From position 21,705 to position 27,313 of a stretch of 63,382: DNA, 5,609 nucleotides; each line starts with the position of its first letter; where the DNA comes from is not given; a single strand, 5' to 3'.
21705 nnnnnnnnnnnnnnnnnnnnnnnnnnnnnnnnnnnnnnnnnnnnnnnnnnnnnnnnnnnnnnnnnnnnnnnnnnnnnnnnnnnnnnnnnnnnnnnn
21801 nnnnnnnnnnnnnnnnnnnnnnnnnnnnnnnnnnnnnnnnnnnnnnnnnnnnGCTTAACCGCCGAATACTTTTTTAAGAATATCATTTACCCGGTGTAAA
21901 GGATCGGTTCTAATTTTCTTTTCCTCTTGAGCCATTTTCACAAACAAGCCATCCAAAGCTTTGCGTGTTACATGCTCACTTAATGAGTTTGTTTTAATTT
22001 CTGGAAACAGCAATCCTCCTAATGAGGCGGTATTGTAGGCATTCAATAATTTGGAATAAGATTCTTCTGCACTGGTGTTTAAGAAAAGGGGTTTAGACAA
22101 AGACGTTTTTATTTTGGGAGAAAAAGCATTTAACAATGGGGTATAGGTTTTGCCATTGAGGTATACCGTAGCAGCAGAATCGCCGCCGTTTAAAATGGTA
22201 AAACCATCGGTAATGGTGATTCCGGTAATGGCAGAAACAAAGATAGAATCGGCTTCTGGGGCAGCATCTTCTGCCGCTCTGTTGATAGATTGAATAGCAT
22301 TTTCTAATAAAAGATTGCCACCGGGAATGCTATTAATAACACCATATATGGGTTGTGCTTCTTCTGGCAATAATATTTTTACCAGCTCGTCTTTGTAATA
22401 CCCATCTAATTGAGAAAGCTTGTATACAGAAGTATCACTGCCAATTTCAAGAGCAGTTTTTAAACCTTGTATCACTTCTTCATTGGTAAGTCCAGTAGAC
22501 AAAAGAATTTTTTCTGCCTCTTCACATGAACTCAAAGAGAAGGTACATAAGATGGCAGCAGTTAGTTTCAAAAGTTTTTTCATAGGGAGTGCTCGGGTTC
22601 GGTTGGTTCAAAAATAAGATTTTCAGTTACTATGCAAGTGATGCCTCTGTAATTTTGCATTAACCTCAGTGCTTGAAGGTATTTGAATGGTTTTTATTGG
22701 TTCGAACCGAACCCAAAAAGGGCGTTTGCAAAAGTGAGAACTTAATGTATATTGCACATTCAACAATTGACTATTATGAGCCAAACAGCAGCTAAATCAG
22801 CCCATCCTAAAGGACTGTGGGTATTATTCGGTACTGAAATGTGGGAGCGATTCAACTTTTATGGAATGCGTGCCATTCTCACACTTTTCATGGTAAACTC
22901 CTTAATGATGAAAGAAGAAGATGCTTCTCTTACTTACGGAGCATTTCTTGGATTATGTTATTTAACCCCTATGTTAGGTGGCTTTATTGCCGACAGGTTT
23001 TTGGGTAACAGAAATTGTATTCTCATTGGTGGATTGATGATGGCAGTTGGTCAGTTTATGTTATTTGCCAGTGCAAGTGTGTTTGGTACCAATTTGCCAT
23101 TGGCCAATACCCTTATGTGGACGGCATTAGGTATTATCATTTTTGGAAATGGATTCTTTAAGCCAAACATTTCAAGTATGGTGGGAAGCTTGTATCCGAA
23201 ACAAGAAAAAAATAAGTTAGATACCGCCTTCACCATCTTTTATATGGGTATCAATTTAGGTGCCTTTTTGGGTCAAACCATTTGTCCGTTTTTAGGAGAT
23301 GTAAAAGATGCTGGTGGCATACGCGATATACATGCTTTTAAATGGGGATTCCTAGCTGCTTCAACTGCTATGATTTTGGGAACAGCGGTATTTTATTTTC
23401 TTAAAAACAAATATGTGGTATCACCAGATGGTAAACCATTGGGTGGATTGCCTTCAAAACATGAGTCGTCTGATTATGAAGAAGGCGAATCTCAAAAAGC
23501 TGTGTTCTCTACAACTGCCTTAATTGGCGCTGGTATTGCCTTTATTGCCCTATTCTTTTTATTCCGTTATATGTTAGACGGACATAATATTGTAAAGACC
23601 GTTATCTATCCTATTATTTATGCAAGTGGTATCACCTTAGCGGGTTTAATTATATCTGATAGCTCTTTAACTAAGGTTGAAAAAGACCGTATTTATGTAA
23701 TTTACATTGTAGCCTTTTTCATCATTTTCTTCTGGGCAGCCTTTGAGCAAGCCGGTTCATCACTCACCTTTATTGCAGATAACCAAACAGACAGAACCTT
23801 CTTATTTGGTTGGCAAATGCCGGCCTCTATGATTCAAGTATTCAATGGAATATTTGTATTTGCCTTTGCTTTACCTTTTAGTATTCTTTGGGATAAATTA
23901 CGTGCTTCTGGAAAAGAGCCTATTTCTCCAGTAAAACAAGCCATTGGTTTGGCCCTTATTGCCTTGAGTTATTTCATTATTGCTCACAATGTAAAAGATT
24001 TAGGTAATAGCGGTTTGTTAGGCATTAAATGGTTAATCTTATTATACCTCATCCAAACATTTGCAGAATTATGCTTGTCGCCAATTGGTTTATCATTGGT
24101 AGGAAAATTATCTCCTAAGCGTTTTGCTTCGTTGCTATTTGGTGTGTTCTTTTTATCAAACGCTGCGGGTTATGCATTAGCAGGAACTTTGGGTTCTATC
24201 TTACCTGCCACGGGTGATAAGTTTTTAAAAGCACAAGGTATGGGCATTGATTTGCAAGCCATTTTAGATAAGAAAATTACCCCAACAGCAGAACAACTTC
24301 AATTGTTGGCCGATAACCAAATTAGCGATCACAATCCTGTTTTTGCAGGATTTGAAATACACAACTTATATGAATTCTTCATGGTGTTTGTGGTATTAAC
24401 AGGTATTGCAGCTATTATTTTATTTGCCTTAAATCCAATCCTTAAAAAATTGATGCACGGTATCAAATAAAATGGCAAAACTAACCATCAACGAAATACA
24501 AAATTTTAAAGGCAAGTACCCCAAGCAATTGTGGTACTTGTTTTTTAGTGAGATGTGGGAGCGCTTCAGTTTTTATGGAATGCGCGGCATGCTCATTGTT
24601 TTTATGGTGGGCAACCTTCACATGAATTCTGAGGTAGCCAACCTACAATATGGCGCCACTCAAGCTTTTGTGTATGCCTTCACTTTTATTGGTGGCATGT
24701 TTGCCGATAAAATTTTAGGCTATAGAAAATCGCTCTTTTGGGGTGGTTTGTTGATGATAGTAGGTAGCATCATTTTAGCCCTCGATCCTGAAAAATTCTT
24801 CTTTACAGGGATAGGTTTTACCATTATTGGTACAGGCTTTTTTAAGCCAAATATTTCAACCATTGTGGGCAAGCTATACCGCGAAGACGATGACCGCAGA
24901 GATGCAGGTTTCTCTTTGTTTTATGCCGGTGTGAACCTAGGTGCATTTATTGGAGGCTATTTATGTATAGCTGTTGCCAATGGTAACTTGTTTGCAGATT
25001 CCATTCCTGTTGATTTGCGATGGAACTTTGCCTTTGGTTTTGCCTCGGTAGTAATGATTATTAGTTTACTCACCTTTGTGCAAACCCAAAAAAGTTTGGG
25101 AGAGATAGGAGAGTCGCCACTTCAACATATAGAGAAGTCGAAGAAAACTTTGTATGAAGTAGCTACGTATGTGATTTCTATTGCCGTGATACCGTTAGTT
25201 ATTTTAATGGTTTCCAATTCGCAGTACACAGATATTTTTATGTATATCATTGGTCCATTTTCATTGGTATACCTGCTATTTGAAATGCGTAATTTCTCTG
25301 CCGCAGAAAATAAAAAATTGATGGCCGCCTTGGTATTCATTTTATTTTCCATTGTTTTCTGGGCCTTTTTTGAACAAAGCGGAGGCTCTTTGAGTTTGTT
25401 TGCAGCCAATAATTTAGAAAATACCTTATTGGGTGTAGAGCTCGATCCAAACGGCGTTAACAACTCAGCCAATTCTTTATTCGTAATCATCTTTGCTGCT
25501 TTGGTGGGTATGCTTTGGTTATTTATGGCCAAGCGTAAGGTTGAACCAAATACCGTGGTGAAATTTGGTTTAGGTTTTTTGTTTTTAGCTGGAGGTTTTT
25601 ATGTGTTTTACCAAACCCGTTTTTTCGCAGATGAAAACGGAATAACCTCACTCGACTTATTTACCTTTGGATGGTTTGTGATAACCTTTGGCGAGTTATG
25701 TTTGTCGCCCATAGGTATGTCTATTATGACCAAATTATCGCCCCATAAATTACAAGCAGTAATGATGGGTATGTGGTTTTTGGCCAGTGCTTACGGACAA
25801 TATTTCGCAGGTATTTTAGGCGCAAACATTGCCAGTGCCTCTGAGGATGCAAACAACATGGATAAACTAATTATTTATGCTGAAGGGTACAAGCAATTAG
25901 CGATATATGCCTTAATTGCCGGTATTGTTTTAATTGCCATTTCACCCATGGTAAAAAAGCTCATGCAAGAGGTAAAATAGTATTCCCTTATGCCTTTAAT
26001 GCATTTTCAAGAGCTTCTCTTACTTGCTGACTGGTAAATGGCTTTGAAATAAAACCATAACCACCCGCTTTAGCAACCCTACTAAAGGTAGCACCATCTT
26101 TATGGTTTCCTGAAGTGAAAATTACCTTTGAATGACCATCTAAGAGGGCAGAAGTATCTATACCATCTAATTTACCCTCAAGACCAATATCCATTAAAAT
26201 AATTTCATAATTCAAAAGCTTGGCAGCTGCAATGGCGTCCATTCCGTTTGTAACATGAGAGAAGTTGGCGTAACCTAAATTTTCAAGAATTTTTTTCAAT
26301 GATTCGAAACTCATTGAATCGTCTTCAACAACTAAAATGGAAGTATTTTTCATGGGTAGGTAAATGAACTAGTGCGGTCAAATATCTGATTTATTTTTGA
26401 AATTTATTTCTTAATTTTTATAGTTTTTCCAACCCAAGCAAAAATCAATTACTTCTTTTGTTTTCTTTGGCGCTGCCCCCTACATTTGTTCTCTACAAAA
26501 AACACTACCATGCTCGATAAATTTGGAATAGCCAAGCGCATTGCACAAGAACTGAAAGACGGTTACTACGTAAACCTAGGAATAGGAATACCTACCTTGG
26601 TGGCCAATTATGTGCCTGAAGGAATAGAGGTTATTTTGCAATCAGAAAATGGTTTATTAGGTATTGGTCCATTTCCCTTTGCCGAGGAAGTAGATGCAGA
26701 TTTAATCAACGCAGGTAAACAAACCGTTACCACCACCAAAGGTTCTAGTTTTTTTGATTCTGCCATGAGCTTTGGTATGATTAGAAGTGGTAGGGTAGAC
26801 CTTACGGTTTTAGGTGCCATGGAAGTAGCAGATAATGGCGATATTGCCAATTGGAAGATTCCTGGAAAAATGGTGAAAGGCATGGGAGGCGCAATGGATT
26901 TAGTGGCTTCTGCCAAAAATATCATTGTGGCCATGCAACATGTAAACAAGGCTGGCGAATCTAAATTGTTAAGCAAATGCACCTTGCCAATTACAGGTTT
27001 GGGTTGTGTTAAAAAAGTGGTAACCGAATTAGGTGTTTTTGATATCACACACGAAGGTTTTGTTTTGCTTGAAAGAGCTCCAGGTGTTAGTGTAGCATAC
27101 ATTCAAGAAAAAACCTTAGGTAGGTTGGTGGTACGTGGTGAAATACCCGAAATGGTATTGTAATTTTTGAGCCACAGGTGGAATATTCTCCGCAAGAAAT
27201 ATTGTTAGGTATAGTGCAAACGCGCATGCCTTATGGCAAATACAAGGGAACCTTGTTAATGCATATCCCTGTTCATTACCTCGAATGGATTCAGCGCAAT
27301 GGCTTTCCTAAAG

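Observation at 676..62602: Strongly over-represented near-palindromic word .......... (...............) scattered through unrelated genes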

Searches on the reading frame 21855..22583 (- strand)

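Call 43: search_protein_families(library=pfam, proteins=[window:21855-22583:-], max_evalue=0.00001)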
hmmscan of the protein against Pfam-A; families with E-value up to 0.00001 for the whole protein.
window:21855-22583:- (242 aa): 1 family
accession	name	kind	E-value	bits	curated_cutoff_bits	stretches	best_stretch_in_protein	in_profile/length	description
PF13852.11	DUF4197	-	1.2e-61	208.3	24.9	1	32-241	2-199/199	Protein of unknown function (DUF4197)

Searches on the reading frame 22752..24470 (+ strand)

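Call 43: search_protein_families(library=pfam, proteins=[window:22752-24470:+], max_evalue=0.00001)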
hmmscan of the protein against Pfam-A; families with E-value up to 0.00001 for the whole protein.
window:22752-24470:+ (572 aa): 2 families
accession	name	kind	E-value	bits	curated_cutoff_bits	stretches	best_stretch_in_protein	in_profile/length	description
PF00854.27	PTR2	-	4.5e-46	157.9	27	2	88-221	2-125/392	POT family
PF07690.21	MFS_1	-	2.4e-19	69.9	33.4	1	34-359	10-309/347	Major Facilitator Superfamily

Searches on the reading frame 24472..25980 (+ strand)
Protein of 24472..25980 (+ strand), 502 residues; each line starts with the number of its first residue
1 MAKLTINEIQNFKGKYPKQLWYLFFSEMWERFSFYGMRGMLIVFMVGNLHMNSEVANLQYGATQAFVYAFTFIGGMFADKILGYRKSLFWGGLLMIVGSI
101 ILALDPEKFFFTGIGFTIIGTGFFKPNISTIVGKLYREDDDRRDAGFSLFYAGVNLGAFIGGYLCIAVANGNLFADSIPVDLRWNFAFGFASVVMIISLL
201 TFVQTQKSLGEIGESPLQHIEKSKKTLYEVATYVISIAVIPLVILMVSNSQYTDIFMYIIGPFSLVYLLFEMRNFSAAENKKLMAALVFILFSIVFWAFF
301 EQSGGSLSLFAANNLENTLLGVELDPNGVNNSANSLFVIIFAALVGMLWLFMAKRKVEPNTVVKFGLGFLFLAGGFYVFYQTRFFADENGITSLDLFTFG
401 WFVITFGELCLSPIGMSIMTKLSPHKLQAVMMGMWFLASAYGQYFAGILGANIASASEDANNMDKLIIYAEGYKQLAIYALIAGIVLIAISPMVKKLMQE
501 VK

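Call 43: search_protein_families(library=pfam, proteins=[window:24472-25980:+], max_evalue=0.00001)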
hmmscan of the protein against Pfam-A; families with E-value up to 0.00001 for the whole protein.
window:24472-25980:+ (502 aa): 2 families
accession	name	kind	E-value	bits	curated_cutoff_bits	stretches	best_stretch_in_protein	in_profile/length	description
PF00854.27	PTR2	-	3e-46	158.5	27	1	88-458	4-384/392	POT family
PF07690.21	MFS_1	-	6.7e-20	71.7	33.4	1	32-380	10-288/347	Major Facilitator Superfamily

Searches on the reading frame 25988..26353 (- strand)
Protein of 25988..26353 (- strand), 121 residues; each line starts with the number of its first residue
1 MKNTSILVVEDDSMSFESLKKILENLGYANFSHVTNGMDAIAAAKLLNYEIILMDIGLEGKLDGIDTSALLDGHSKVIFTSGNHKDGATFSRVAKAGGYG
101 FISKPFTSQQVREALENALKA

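Call 43: search_protein_families(library=pfam, proteins=[window:25988-26353:-], max_evalue=0.00001)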
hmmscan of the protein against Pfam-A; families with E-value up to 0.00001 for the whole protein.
window:25988-26353:- (121 aa): 1 family
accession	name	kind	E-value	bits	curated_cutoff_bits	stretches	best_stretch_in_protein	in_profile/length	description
PF00072.30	Response_reg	-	6.2e-19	68.6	30.2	1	6-115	1-110/111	Response regulator receiver domain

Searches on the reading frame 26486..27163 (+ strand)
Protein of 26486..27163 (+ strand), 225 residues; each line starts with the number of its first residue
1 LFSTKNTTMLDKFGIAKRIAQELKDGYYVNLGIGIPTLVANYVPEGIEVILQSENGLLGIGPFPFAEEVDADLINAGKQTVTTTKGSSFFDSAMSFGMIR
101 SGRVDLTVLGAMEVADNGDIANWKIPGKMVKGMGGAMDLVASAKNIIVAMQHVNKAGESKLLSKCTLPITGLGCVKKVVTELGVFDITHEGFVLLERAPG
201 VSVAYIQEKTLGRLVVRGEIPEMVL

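Call 43: search_protein_families(library=pfam, proteins=[window:26486-27163:+], max_evalue=0.00001)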
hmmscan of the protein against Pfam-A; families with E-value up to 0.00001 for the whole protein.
window:26486-27163:+ (225 aa): 1 family
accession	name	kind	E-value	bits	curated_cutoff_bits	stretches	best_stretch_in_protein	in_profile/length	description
PF01144.29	CoA_trans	-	2.4e-47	161.6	23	1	15-208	4-216/217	Coenzyme A transferase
